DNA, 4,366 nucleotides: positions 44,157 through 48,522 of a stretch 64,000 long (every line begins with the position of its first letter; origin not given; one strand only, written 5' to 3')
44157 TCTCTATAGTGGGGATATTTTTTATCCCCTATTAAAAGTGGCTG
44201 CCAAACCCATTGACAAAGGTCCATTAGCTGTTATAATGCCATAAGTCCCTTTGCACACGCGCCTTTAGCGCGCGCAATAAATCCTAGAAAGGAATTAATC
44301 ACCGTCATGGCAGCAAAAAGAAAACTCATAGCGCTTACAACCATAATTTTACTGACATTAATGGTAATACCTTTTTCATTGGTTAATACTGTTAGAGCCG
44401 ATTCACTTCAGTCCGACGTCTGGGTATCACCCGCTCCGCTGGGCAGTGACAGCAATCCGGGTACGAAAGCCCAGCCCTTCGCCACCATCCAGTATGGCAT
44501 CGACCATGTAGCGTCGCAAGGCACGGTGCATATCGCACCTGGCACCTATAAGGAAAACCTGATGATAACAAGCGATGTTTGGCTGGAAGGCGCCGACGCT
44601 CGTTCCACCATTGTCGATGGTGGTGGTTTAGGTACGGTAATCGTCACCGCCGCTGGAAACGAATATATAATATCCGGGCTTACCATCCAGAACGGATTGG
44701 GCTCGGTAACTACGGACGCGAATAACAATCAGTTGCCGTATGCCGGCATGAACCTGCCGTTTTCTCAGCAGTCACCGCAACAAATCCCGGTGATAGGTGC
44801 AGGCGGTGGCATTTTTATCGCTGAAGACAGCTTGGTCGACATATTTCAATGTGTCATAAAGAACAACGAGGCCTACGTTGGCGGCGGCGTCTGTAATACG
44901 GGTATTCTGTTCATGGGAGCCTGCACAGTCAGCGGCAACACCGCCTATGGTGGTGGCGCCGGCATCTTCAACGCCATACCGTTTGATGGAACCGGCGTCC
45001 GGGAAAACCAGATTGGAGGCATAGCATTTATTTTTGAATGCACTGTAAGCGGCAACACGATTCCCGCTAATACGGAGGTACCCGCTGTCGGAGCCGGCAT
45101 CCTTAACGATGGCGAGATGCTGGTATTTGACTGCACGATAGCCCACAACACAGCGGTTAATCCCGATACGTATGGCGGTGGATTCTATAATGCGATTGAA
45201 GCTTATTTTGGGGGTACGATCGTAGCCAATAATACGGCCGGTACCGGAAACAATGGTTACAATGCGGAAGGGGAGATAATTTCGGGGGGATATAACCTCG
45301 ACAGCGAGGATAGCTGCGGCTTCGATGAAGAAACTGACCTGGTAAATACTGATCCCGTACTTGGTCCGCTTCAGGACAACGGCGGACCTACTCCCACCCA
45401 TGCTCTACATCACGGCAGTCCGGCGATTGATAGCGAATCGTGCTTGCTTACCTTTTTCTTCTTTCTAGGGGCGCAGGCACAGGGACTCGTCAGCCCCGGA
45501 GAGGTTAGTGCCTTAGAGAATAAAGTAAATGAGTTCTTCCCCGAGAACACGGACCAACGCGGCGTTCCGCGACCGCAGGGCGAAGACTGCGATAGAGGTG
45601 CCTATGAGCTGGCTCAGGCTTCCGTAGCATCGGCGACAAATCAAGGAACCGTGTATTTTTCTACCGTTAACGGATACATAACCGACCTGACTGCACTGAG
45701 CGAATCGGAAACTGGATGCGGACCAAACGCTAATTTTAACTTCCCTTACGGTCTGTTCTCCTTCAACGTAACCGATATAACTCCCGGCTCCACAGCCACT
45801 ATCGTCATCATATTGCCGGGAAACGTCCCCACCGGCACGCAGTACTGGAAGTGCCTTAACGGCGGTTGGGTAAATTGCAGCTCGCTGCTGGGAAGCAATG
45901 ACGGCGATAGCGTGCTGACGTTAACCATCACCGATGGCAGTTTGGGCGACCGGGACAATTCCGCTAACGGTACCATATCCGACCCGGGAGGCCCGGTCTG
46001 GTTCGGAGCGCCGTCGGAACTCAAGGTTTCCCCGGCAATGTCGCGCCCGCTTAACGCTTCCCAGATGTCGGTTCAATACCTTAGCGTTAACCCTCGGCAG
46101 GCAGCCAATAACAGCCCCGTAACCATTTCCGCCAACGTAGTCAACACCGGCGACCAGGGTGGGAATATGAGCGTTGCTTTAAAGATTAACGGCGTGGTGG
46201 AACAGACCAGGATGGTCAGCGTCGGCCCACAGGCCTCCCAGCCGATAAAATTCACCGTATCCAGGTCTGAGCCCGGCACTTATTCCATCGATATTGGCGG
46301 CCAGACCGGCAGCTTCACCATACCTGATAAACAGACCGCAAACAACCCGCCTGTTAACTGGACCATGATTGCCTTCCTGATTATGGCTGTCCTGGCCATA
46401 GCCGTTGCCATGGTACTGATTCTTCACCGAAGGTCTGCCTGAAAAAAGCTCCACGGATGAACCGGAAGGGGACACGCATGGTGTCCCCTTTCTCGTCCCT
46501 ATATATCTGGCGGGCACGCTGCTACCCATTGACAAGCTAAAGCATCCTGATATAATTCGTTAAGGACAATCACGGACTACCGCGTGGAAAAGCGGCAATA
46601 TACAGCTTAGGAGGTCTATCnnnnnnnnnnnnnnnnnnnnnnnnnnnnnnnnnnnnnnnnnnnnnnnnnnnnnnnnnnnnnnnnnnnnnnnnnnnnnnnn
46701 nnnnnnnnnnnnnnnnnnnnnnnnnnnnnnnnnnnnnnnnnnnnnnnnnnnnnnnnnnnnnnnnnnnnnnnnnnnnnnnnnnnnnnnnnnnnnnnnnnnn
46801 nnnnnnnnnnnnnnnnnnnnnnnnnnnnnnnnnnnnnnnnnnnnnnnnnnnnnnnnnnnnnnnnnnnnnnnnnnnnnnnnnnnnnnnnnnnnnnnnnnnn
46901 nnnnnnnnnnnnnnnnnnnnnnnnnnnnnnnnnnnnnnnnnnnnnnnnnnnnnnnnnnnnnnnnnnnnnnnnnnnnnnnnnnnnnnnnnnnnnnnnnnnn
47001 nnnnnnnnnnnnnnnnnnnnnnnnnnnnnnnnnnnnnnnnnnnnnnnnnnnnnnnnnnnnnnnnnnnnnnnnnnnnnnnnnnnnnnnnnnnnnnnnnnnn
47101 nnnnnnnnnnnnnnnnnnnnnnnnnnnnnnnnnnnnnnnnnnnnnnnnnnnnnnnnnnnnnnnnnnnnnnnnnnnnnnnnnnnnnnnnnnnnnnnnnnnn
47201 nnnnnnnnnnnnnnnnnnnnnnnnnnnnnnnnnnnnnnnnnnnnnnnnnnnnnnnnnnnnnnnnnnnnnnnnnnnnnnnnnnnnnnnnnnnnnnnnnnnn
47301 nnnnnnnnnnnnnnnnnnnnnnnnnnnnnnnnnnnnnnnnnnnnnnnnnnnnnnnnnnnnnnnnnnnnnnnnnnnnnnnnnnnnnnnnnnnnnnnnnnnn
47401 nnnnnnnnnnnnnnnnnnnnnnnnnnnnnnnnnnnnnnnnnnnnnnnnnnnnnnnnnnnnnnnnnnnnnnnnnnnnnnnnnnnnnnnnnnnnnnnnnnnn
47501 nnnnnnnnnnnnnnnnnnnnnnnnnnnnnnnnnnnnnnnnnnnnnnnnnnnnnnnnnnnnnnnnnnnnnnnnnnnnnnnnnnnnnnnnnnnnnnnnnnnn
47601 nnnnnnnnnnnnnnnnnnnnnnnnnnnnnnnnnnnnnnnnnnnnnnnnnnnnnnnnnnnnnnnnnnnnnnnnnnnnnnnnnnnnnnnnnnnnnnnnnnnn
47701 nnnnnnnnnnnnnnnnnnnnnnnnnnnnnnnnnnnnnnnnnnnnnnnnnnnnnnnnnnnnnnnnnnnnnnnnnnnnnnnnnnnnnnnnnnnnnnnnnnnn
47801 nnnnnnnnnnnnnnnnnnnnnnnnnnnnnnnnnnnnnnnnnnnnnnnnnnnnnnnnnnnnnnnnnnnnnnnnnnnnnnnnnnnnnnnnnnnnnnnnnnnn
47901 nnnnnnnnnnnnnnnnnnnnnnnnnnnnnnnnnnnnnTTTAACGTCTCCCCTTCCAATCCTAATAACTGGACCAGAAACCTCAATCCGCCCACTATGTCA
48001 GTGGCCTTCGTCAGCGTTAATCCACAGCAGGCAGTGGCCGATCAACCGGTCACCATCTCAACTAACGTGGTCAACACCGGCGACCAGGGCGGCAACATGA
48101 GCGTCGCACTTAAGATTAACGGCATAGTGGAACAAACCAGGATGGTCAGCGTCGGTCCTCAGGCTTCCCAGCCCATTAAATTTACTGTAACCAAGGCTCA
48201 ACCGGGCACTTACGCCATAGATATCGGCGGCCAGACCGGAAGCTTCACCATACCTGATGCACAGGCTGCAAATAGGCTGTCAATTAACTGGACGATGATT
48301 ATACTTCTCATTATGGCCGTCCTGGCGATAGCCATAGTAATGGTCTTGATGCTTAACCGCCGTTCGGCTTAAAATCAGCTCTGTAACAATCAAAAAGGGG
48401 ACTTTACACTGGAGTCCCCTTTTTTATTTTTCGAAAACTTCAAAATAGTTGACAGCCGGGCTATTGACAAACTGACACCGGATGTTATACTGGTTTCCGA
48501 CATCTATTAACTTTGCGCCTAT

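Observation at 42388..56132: ECF sigma/anti-sigma followed by an array of five paralogous, individually expressed beta-helix/CARDB surface proteins plus a DUF11 protein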

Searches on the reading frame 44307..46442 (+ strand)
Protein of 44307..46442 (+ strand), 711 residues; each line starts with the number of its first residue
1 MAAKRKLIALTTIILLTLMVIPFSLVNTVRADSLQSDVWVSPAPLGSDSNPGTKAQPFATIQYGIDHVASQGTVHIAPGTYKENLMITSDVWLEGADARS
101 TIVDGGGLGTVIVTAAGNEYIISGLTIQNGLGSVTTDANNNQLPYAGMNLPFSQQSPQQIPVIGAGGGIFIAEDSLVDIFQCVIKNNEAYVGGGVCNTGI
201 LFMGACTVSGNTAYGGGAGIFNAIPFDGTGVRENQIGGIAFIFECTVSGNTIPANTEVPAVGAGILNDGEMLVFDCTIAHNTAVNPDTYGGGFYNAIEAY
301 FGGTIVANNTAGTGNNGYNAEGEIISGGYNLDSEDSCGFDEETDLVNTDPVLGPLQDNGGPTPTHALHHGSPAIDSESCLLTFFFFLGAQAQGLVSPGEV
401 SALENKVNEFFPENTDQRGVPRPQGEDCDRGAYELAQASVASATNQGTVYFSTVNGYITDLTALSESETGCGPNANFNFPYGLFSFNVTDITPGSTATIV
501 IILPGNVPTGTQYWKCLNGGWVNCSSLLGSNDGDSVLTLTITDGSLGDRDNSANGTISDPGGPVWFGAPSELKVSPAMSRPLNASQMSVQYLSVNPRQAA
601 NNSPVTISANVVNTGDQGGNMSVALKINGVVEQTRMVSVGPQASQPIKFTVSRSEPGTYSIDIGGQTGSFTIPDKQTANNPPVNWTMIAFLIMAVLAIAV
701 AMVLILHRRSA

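Call 4: search_protein_families(library=pfam, proteins=[window:44307-46442:+], max_evalue=0.01)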
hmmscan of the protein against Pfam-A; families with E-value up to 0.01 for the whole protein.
window:44307-46442:+ (711 aa): 2 families
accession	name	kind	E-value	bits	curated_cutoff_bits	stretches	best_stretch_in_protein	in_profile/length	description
PF07705.17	CARDB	-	0.00048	20.7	22.7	1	593-662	9-80/101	CARDB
PF07602.17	DUF1565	-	0.0043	16.8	20.3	0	46-215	3-172/257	Protein of unknown function (DUF1565)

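Call 5: search_protein_families(library=ncbifam, proteins=[window:44307-46442:+], max_evalue=0.01)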
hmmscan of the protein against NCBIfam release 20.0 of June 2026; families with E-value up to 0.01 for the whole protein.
window:44307-46442:+ (711 aa): 4 families
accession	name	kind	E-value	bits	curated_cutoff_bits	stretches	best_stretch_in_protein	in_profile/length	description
NF041766.1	choice_anch_U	domain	1.1e-29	103.1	32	1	474-564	2-91/92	choice-of-anchor U domain-containing protein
NF041518.1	choice_anch_Q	domain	2.5e-21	75.7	25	2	349-376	1-28/58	choice-of-anchor Q domain-containing protein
TIGR04247.1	NosD_copper_fam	subfamily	2.6e-07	29.6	300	1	62-133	2-70/377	nitrous oxide reductase family maturation protein NosD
NF047854.1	LIC10774_subfam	equivalog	5.9e-07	28.7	380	1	46-85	68-107/358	LIC10774/LIC10365 family surface protein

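Call 15: find_related_loci(query=A2, collection=genome_contigs, flank=10000)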
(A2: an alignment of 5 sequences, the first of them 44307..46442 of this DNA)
Query A2 (711 aa) in genome_contigs; peptide patterns used: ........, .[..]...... (x = any residue, [..] = any of these).
44 stretches matched a pattern; 2 encode a relative of the query (tblastn E <= 1e-3); 2 distinct loci.
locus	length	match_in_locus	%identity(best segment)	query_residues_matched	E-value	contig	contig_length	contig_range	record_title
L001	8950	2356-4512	51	1-711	0e+0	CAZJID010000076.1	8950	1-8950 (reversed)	MAG TPA_asm: uncultured Dehalococcoidales bacterium isolate SRP214966_co4_401 genome assembly, contig: NODE_9175_length_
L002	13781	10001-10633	43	516-709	8e-40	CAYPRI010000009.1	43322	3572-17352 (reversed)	MAG TPA_asm: uncultured Dehalococcoidales bacterium isolate SRP098346_co1_420 genome assembly, contig: NODE_458_length_4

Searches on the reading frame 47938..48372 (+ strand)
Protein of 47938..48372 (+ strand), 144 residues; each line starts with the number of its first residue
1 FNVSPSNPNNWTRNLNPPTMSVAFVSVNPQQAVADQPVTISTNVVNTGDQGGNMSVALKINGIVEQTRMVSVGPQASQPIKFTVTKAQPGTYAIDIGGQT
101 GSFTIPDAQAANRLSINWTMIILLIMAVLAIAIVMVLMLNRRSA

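Call 54: search_protein_families(library=ncbifam, proteins=[window:47983-48372:+], max_evalue=10)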
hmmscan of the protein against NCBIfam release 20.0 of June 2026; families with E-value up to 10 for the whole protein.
window:47983-48372:+ (129 aa): 1 family
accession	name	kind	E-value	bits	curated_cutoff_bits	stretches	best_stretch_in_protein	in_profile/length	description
NF033846.1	Rumino_NPXTG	domain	0.65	10.4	23.5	1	105-121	8-25/30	NPXTG-anchored protein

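Call 83: search_protein_representatives(protein=window:47938-48372:+)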
Query: 144 residues. Proteins with E-value up to 0.001 (for the whole library): 4849; up to 1e-10: 1793; up to 1e-30: 157. The best 150 are listed.
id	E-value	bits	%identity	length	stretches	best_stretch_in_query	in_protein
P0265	2.3e-85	299.5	28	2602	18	15-114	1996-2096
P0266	2.0e-61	222.0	33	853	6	24-131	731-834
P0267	8.2e-59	213.6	32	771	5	13-133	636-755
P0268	1.1e-58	213.1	32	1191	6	17-140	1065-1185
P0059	2.6e-56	205.5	76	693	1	12-144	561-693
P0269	1.0e-51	190.7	32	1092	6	15-105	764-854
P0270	2.7e-51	189.3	68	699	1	2-142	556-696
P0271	4.5e-51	188.5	39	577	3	15-134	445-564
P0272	1.2e-49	183.9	35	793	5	15-105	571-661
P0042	1.3e-49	183.8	69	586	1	8-144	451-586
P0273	7.8e-49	181.3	27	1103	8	24-138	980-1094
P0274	1.6e-48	180.3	30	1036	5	21-105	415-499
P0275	8.6e-48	177.9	28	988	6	4-101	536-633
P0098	5.4e-47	175.4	65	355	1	5-144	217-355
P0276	5.5e-47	175.3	39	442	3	23-133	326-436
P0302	1.3e-39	151.5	60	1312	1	11-141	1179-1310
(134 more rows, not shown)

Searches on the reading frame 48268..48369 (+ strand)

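Call 54: search_protein_families(library=ncbifam, proteins=[window:48268-48369:+], max_evalue=10)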
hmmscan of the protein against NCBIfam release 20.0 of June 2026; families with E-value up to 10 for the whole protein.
seq(34 aa): 1 family
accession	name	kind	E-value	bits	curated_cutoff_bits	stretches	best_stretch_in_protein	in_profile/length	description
NF053549.1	FtsL_Actino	equivalog_domain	1.2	9.1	55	1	10-33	2-25/83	cell division protein FtsL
